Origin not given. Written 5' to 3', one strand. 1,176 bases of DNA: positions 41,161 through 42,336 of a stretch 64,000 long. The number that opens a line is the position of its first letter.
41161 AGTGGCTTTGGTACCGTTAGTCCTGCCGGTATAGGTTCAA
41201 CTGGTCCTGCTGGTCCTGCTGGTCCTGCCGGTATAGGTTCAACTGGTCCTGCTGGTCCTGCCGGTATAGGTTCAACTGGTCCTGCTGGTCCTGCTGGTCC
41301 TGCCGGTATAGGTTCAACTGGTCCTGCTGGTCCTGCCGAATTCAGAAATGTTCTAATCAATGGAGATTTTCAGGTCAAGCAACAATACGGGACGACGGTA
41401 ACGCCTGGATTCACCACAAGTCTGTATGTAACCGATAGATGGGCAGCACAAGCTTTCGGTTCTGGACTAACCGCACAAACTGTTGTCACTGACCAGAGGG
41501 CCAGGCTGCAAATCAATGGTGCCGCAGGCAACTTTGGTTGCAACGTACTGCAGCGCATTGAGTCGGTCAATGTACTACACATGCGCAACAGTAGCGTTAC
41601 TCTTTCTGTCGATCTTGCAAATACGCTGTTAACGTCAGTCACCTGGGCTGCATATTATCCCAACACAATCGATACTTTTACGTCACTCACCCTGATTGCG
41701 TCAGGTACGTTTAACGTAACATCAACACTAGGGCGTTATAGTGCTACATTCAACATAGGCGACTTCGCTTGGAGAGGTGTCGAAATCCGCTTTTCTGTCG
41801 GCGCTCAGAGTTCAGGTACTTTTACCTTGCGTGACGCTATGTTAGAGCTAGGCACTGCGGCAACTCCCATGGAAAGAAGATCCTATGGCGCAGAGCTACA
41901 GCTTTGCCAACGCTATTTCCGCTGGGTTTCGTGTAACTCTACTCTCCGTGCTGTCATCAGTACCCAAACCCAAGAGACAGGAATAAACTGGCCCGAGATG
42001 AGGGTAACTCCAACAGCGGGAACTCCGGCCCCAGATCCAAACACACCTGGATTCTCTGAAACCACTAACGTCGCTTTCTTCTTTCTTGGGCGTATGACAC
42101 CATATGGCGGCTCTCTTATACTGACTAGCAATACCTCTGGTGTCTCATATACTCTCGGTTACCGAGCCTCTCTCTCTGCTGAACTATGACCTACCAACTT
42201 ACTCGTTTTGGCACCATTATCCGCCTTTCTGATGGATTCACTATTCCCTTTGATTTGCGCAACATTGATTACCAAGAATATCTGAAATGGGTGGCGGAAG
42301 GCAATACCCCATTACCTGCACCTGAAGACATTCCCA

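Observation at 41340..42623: GC-rich mosaic cassette covering the C-terminal domain of the collagen-like fibre and the downstream 145-aa ORF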

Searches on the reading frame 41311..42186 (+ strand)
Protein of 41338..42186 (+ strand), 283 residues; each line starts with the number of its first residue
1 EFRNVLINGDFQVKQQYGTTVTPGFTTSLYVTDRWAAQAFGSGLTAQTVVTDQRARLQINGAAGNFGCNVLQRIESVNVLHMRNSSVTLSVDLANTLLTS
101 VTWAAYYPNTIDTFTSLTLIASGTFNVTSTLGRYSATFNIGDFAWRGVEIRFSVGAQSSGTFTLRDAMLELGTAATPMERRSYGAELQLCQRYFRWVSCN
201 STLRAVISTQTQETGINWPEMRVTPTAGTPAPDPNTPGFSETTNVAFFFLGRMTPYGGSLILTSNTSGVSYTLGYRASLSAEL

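Call 14: find_homologous_proteins(query=window:41338-42186:+)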
Query window:41338-42186:+ (283 aa): 48 proteins with E <= 0.001 among 1813 candidates.
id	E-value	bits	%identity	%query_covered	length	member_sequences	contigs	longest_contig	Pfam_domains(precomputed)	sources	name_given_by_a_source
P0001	1.2e-180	617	100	100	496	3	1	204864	-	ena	-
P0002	6.1e-90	319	73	71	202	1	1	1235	-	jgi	jgi:hypothetical protein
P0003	3.9e-70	254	66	68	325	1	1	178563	-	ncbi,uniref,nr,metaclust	ncbi:hypothetical protein SCRM01_018 [Synechococcus phage S-CRM01]|uniref:tail fiber protein n=1 Tax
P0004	1.1e-46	177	43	100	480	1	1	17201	-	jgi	jgi:hypothetical protein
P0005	4.5e-35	139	46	68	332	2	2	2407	-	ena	-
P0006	5.1e-35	139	39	84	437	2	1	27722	-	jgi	jgi:hypothetical protein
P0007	6.2e-34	136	42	79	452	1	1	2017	-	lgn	-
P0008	9.3e-34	135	42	79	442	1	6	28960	-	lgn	-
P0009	5.3e-33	133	44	68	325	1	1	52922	-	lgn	-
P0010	2.7e-32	130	42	70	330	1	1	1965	-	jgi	jgi:hypothetical protein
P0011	6.3e-32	129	43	70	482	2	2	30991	-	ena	-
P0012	1.0e-31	128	42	69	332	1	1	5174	-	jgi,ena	jgi:hypothetical protein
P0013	2.1e-31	127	43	70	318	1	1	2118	-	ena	-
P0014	2.7e-29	120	43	76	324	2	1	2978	-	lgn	-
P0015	3.8e-29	120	38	85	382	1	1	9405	-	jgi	jgi:hypothetical protein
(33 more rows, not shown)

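Call 25: find_encoding_contigs(protein=P0004, flank=6000, max_places=3)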
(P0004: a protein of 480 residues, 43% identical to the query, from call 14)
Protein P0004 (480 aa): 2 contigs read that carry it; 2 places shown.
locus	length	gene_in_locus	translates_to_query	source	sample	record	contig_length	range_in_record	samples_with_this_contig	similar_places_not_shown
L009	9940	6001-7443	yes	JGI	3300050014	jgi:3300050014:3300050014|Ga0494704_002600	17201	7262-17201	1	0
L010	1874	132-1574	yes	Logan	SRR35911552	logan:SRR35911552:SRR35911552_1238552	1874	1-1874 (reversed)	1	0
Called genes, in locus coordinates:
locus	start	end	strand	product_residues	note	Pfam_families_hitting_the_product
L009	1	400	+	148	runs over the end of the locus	PF04860:Phage_portal (weak)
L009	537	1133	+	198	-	PF09343:DUF2460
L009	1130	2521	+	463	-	PF09931:Phage_phiJL001_Gp84_N, PF09356:Phage_BR0599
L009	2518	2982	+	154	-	-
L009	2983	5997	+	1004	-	PF13550:Phage-tail_3, PF23666:Rcc01698_C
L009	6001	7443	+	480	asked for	-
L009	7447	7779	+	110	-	-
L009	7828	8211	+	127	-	PF16083:Phage_holin_3_3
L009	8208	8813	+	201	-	PF11860:Muramidase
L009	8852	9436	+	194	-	-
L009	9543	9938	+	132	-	?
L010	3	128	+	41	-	?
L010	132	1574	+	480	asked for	-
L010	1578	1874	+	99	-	?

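Call 39: find_encoding_contigs(protein=P0002, flank=3000, max_places=3)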
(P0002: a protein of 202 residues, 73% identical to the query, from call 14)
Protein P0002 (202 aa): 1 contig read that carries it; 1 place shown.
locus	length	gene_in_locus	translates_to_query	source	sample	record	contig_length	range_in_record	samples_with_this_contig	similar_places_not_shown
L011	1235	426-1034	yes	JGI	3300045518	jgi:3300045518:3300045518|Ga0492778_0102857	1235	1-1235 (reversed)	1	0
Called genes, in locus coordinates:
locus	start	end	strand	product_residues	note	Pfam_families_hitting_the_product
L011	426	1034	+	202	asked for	-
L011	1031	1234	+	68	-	?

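Call 42: predict_structure(alignment_id=A1)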
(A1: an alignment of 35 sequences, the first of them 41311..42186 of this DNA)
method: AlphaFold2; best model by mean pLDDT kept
length: 292 residues; sequences in the alignment: 35
mean_pLDDT: 88.4   pTM: 0.86
mean pLDDT of the five models: 88.4, 87.6, 86.0, 85.9, 85.6
residues with pLDDT >= 90: 195; 70-90: 75; 50-70: 11; < 50: 11
segments of 3 or more residues with pLDDT < 50: 2-9, 249-251
pLDDT, mean of each block of 10 residues (from residue 1): 44 94 80 86 95 93 92 96 95 97 95 98 96 98 98 95 96 97 95 93 88 79 89 89 67 67 91 78 85 81
secondary structure, 60 per line:
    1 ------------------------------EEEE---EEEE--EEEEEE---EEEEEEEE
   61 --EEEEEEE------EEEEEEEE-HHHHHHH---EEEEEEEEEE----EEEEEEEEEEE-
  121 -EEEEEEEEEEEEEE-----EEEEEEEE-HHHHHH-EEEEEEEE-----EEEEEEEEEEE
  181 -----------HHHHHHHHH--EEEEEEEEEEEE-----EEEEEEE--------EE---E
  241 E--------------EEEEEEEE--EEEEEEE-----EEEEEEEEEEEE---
elements in order: E31-34 E38-41 E44-49 E53-60 E63-69 E76-83 H85-91 E95-104 E109-119 E122-135 E141-148 H150-155 E157-164 E170-180 H192-200 E203-214 E220-226 E256-263 E266-272 E278-289
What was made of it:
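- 41338..41919 (+): Fibre domain A (aa 214-407), a CBM4/22-like beta-sandwich and the probable glycan-binding receptor domain. It is GC3-rich and is a different allele from the one in B3. The AF2 model has pLDDT 88 (call 42).
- On CBM4_9 / CenC-type carbohydrate-binding module: AF2 model with pLDDT 88.4 (call 42).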

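Call 52: find_related_loci(query=window:41338-42186:+, collection=viral_contigs, flank=6000)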
Query window:41338-42186:+ (283 aa) in viral_contigs; peptide patterns used: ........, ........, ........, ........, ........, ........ (x = any residue, [..] = any of these).
3 stretches matched a pattern; 2 encode a relative of the query (tblastn E <= 1e-3); 2 distinct loci.
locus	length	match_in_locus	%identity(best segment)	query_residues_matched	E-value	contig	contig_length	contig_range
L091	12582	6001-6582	66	2-194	5e-74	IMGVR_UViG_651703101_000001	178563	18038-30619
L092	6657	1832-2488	45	3-218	2e-51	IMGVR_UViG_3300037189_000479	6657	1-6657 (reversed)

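Call 56: search_solved_structures(query=A1, max_evalue=1)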
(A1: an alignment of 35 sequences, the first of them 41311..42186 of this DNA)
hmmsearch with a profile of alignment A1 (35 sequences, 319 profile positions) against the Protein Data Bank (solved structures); distinct sequences matched with E-value up to 1: 3.
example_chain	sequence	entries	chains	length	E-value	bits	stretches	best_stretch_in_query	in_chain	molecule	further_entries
9t9r_H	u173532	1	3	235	1.2e-05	27.9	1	18-73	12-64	Spike (GP13)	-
9euf_8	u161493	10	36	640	0.017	17.5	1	115-209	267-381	CBM-cenC domain-containing protein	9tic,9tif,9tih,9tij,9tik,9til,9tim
1gui_A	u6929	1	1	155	0.026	16.9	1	61-198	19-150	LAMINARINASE 16A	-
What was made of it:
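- On CBM4_9 / CenC-type carbohydrate-binding module: Profile hits to PDB were only marginal, at E 0.017-0.026 (call 56).
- Closest known: CBM4 / CBM22. Same: There are weak profile hits to the phi812 CBM-cenC protein and to laminarinase CBM4, at E 0.017-0.026 (call 56).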

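Call 58: search_solved_structures(query=A1, max_evalue=0.001, show_alignments=1)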
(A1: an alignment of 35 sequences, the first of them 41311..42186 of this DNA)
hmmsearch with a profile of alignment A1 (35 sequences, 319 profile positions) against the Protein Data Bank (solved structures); distinct sequences matched with E-value up to 0.001: 1.
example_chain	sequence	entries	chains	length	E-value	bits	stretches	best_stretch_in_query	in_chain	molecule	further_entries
9t9r_H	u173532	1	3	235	1.2e-05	27.9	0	18-73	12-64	Spike (GP13)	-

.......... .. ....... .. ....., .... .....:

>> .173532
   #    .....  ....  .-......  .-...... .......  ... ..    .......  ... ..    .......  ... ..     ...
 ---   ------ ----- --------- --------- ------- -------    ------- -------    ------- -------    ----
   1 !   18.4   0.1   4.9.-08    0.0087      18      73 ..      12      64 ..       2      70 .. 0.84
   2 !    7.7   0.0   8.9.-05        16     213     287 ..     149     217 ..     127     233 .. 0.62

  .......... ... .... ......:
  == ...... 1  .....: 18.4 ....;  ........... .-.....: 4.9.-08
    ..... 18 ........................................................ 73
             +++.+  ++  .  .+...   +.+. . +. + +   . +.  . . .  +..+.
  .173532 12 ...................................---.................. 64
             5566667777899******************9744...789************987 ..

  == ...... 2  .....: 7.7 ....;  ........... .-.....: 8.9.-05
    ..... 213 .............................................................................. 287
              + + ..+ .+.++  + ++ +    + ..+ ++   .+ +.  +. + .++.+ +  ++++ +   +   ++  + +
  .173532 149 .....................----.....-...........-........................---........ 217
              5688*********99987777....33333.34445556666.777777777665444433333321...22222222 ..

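Call 68: search_dna_similar(query=window:41338-42186:+, collection=phages, mode=protein, max_rows=40, max_evalue=0.00001)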
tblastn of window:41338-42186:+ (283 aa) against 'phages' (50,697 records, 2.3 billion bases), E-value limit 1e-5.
Records with a match: 129; places in all: 130; records where one place covers at least 80% of the query: 3.
Best place of each record, by identity: 90-95% 2; 60-80% 2; <60% 125.
By first word of the organism name: Ralstonia 85; Vibrio 22; Synechococcus 10; Stenotrophomonas 4; Caudoviricetes 2; Rhizobium 2; Clostridium 2; Cyanophage 1; Methylophilales 1.
By host as written in the record: Ralstonia solanacearum 66; - 25; Synechococcus sp. MW02 4; Stenotrophomonas maltophilia 4; Ralstonia solanacearum Race 3, Biovar 1 3; Synechoccus sp. 2; Synechococcus sp. LC16 2; Rhizobium phaseoli INC1-2 2; and 20 more.
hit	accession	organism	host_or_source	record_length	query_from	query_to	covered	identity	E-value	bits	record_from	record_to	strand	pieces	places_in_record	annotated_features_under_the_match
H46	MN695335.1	Synechococcus phage B23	Synechoccus sp.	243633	2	283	100%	90.8%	4e-167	518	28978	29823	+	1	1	hypothetical protein (x2)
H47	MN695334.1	Synechococcus phage B3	Synechoccus sp.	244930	2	283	100%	90.8%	4e-167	518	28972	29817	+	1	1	hypothetical protein (x2)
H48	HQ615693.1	Synechococcus phage S-CRM01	Synechococcus sp. LC16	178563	2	194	68%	66.5%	6e-69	236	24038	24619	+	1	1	hypothetical protein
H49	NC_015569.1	Synechococcus phage S-CRM01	Synechococcus sp. LC16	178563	2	194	68%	66.5%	6e-69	236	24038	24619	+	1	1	tail fiber protein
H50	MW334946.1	Cyanophage S-2L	-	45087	2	283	100%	40.3%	3e-49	180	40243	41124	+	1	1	tail fiber protein | tail fiber assembly-like protein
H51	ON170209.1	Ralstonia phage YO122_2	Ralstonia solanacearum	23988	2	226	80%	27.8%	7e-8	59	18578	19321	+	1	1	record has no annotation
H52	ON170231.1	Ralstonia phage YO135_4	Ralstonia solanacearum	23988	2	226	80%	27.8%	7e-8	59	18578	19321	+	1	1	record has no annotation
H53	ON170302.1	Ralstonia phage YO178_1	Ralstonia solanacearum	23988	2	226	80%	27.8%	7e-8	59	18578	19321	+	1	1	record has no annotation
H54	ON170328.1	Ralstonia phage YO194_2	Ralstonia solanacearum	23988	2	226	80%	27.8%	7e-8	59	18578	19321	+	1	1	record has no annotation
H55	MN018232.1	Synechococcus phage S-B43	Synechococcus sp. MW02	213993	3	226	79%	27.5%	3e-6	54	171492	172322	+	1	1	putative carbohydrate binding domain containing protein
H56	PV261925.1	Synechococcus phage RB11-B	Synechococcus sp. MW02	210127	3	226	79%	27.4%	4e-6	54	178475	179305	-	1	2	carbohydrate binding domain containing protein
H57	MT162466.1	Synechococcus phage S-N03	Synechococcus sp. MW02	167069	2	203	71%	30.0%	6e-7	56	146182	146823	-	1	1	hypothetical protein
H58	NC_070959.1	Synechococcus phage S-N03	Synechococcus sp. MW02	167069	2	203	71%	30.0%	6e-7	56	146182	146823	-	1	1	tail fiber protein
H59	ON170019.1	Ralstonia phage YO002_1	Ralstonia solanacearum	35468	2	195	69%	30.0%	1e-8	62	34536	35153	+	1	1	record has no annotation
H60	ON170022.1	Ralstonia phage YO004_1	Ralstonia solanacearum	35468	2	195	69%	30.0%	1e-8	62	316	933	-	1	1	record has no annotation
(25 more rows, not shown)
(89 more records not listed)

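Call 73: find_related_loci(query=A3, collection=genome_contigs, flank=4000)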
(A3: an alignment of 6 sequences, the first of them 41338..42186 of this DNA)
Query A3 (283 aa) in genome_contigs; peptide patterns used: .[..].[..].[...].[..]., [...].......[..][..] (x = any residue, [..] = any of these).
59 stretches matched a pattern; 17 encode a relative of the query (tblastn E <= 1e-3); 17 distinct loci.
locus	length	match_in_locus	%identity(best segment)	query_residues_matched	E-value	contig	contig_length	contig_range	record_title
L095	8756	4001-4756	44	2-226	6e-47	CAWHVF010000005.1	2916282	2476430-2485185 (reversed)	MAG: uncultured Acidobacteriota bacterium isolate MFD04492.bin.2.129 genome assembly, contig: contig_21049, whole genome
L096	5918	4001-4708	44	2-226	2e-45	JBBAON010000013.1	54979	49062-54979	MAG: Candidatus Methylopumilus sp. isolate EUL_142 ctg13-EUL_142, whole genome shotgun sequence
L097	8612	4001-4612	44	3-197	2e-42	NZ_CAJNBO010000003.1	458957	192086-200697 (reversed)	Paraburkholderia nemoris strain LMG 31836 isolate LMG 31836, whole genome shotgun sequence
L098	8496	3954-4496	46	30-203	1e-36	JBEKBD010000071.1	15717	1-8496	MAG: Roseiarcus sp. isolate SPRUCE 128 SPRUCE_128_71, whole genome shotgun sequence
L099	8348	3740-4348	43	2-195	2e-32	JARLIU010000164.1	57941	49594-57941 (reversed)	MAG: Ancalomicrobiaceae bacterium isolate MAG_BA87 MetaBAT2_Bin_87_sub_Anoxic_k141_1011817, whole genome shotgun sequenc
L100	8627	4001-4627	38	30-226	6e-32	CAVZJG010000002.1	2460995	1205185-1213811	MAG: uncultured Alphaproteobacteria bacterium isolate MFD01112.bin.1.17 genome assembly, contig: contig_5428, whole geno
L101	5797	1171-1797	40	30-226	3e-31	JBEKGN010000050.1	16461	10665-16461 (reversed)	MAG: Roseiarcus sp. isolate SPRUCE 254 SPRUCE_254_50, whole genome shotgun sequence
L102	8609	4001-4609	44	2-194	1e-30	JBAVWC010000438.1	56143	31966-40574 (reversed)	MAG: Alphaproteobacteria bacterium isolate MFD02472_ilm_asm_bin11 k127_182512, whole genome shotgun sequence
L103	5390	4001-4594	33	2-195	1e-24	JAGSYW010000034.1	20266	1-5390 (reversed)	MAG: Burkholderiaceae bacterium isolate CTSoil_108 scaffold_859, whole genome shotgun sequence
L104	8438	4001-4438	33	2-195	3e-14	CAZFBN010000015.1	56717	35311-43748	MAG TPA_asm: uncultured Saprospiraceae bacterium isolate binchicken_co58_158 genome assembly, contig: NODE_425_length_56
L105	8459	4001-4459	30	2-194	6e-10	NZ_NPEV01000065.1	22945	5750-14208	Rhodobium orientis strain DSM 11290 NODE_65_length_22945_cov_35.7363, whole genome shotgun sequence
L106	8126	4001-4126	48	153-194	6e-7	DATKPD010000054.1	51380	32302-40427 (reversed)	MAG TPA_asm: Caulobacteraceae bacterium isolate SMAG_U14782 k141_3292967, whole genome shotgun sequence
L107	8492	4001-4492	30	2-195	8e-7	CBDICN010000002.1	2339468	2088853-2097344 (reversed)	MAG: Beijerinckiaceae bacterium isolate ce69e74a-9097-49dd-a101-3a80195df0be genome assembly, contig: contig_2, whole ge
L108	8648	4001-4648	27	3-194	2e-6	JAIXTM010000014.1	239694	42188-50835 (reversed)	MAG: Hyphomicrobiales bacterium isolate C8_MAG_00039 pond_C8_MAG_00039_000000000014, whole genome shotgun sequence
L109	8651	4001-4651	25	2-195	4e-6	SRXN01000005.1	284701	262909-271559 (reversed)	Ensifer sp. MPMI2T NODE_5_length_284701_cov_10.7944, whole genome shotgun sequence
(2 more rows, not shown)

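Call 74: find_related_loci(query=window:41338-42186:+, collection=metagenome_contigs, flank=6000)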
Query window:41338-42186:+ (283 aa) in metagenome_contigs; peptide patterns used: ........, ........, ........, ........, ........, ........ (x = any residue, [..] = any of these).
86 stretches matched a pattern, but none encodes a relative of the query by tblastn (E <= 1e-3).
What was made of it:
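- Tried and rejected: A metagenome scan with the tip found nothing (call 74).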

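Call 76: list_cluster_members(proteins=[P0001])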
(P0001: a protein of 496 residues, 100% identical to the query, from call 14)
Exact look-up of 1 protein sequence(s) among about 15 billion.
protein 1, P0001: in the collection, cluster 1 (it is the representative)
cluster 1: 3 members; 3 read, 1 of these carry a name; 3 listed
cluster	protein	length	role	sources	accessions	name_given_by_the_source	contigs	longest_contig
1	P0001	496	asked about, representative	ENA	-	-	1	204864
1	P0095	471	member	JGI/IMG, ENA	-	hypothetical protein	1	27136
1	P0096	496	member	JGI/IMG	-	-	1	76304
